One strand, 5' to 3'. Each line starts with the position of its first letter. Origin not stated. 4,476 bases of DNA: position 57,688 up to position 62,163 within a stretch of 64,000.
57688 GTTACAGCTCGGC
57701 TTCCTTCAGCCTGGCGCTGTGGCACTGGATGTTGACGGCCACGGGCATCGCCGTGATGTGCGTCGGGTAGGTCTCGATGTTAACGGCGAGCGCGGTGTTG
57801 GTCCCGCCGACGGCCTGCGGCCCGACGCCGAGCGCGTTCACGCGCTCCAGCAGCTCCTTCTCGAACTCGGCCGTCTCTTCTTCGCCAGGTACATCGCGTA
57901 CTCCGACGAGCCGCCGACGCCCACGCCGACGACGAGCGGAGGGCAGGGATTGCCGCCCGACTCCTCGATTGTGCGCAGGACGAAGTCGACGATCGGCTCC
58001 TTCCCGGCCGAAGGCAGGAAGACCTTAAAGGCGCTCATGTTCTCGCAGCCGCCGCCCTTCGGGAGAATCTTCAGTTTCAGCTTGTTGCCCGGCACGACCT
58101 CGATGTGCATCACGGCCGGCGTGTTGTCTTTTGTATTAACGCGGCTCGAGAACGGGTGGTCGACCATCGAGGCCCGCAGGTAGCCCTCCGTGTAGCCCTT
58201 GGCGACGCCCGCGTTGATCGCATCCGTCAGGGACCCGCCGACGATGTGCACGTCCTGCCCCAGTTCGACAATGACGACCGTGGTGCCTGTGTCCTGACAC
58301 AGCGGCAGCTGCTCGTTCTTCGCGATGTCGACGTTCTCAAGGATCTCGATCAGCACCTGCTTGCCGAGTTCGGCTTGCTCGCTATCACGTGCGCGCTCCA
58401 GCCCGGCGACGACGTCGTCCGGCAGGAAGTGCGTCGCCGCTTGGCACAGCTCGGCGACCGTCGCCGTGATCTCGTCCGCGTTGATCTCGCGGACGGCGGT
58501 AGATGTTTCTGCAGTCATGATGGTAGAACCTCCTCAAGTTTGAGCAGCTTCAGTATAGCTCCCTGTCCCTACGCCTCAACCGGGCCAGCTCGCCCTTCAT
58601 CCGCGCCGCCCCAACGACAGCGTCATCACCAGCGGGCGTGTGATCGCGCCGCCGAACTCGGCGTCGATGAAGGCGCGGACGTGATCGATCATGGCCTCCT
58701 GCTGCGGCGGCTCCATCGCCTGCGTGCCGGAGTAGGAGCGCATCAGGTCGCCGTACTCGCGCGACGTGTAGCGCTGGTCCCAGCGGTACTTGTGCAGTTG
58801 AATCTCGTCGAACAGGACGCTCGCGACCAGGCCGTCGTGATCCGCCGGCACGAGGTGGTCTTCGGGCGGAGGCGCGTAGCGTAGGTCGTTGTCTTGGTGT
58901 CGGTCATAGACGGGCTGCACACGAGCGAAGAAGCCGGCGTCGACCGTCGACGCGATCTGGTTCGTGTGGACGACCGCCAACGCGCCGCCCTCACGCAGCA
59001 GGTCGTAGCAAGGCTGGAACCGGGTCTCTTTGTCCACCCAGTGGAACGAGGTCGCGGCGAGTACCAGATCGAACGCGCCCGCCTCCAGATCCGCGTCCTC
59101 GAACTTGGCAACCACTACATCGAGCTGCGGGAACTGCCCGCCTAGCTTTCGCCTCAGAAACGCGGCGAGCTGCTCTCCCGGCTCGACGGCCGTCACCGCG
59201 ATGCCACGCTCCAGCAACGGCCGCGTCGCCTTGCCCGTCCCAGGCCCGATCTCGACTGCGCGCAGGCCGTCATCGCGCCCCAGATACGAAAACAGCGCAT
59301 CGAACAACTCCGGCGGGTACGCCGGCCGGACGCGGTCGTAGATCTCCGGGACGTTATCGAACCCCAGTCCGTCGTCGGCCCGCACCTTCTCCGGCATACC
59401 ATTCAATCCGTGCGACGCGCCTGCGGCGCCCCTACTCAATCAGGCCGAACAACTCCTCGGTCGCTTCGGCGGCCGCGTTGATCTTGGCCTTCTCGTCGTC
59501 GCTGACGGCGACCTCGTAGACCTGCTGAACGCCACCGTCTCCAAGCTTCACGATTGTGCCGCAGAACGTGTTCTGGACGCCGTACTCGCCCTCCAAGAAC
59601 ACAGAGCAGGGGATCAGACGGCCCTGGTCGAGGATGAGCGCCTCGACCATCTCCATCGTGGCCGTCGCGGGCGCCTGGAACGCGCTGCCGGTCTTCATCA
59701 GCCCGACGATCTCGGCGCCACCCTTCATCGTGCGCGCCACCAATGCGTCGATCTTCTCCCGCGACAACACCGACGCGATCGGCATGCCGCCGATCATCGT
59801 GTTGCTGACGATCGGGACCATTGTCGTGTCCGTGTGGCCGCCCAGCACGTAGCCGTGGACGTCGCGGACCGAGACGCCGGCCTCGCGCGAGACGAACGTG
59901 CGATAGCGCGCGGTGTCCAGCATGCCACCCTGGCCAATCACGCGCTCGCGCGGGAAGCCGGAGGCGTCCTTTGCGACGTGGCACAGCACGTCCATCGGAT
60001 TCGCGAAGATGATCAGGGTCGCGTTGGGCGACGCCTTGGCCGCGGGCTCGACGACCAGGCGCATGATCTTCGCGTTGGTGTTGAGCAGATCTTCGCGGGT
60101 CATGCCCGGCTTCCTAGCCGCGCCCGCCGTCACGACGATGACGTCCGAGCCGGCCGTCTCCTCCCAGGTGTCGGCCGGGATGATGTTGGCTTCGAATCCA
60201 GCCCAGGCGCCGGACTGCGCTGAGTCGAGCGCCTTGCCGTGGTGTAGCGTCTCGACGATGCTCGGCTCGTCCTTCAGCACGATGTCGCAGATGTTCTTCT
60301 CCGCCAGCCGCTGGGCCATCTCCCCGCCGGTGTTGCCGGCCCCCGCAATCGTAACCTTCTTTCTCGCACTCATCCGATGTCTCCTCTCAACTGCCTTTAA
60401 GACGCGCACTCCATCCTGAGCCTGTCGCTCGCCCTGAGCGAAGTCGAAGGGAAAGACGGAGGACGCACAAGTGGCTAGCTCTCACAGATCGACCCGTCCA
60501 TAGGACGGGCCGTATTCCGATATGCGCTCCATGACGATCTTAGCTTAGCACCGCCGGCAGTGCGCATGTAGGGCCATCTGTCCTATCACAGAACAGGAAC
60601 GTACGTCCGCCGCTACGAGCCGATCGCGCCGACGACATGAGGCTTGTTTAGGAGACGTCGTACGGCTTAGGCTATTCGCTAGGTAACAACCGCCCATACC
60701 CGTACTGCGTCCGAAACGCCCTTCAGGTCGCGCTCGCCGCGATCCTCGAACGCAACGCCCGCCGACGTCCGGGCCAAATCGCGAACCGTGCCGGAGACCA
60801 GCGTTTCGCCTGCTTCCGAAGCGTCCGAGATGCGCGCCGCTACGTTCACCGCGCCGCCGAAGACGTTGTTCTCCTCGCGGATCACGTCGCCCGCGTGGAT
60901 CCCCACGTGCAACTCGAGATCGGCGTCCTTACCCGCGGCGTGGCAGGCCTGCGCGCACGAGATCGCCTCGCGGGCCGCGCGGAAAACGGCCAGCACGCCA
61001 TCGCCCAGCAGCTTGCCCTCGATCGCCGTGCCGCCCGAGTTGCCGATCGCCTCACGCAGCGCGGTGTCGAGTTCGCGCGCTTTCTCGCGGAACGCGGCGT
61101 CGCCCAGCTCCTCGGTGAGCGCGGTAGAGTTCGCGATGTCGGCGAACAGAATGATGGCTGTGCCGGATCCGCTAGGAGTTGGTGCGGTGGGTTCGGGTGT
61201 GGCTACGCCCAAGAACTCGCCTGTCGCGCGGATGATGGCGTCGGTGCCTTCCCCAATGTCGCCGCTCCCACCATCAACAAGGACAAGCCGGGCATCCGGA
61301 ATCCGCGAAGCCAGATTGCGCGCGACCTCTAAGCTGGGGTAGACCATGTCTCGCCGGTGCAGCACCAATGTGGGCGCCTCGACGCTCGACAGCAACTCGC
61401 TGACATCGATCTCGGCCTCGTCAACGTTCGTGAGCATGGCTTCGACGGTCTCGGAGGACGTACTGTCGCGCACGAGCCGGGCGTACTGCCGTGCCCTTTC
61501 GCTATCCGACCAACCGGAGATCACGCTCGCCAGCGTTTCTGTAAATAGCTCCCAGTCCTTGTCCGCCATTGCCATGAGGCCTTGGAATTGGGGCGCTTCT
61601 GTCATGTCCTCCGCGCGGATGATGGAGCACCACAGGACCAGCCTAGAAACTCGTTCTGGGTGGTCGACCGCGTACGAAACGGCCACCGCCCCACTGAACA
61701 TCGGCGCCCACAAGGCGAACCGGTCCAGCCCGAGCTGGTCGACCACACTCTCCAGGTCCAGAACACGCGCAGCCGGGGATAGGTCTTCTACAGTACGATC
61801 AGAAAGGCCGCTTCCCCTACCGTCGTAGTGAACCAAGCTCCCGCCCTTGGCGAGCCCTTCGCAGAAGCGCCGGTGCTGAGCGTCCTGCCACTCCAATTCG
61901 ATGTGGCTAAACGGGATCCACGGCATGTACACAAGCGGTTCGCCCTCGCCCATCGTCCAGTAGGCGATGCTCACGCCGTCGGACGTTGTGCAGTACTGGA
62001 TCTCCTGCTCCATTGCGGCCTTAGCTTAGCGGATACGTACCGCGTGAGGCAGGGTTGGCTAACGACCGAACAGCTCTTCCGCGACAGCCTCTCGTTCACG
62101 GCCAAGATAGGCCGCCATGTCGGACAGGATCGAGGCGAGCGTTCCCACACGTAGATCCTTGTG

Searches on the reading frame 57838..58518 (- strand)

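Call 51: search_protein_families(library=pfam, proteins=[window:57838-58518:-], max_evalue=0.001)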
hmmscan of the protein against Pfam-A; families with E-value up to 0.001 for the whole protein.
window:57838-58518:- (226 aa): 1 family
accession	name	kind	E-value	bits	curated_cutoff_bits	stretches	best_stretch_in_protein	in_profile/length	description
PF05681.19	Fumerase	-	1.9e-76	257.4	25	1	19-214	2-196/270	Fumarate hydratase (Fumerase)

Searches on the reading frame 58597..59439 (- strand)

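Call 51: search_protein_families(library=pfam, proteins=[window:58597-59439:-], max_evalue=0.001)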
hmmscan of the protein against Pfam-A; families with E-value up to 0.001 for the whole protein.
window:58597-59439:- (280 aa): 5 families
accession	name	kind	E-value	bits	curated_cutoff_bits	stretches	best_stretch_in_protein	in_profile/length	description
PF08241.18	Methyltransf_11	-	1.3e-14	55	21.2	1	62-155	1-94/95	Methyltransferase domain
PF13649.12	Methyltransf_25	-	9.3e-13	49.1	27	1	62-152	2-97/97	Methyltransferase domain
PF08242.18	Methyltransf_12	-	3.3e-10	41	30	1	62-154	1-98/98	Methyltransferase domain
PF13489.12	Methyltransf_23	-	7.1e-06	26.3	27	1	44-157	11-117/164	Methyltransferase domain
PF00398.26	RrnaAD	-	2.5e-05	23.9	24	1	61-110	34-82/263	Ribosomal RNA adenine dimethylase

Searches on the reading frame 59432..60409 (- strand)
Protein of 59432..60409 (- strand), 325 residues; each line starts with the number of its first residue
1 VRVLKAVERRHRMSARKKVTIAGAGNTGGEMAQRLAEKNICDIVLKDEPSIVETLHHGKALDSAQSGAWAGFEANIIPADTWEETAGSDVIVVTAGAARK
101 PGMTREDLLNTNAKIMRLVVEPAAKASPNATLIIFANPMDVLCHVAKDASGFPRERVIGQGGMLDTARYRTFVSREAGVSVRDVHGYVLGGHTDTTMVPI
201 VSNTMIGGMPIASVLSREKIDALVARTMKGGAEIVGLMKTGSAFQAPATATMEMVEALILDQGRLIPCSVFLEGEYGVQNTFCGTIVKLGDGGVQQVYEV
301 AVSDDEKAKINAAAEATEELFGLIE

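Call 51: search_protein_families(library=pfam, proteins=[window:59432-60409:-], max_evalue=0.001)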
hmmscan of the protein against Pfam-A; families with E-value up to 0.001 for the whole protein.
window:59432-60409:- (325 aa): 2 families
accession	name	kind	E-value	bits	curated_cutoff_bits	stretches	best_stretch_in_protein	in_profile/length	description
PF00056.29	Ldh_1_N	-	5.6e-32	111.1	27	1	18-159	2-141/141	lactate/malate dehydrogenase, NAD binding domain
PF02866.23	Ldh_1_C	-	1.9e-27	96.8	22.6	1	164-315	3-161/174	lactate/malate dehydrogenase, alpha/beta C-terminal domain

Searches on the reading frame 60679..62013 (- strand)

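Call 51: search_protein_families(library=pfam, proteins=[window:60679-62013:-], max_evalue=0.001)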
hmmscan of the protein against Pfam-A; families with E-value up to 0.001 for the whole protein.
window:60679-62013:- (444 aa): 4 families
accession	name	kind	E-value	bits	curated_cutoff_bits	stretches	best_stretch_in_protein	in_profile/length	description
PF00211.25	Guanylate_cyc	-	2.6e-10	40.7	21.9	1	286-436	9-175/183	Adenylate and Guanylate cyclase catalytic domain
PF12146.15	Hydrolase_4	-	5.2e-08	32.9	27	1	50-248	23-229/239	Serine aminopeptidase, S33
PF00561.26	Abhydrolase_1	-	1e-07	32.4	25.8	1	50-249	19-237/245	alpha/beta hydrolase fold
PF12697.13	Abhydrolase_6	-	0.00033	21.8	26.3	1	53-249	22-202/217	Alpha/beta hydrolase family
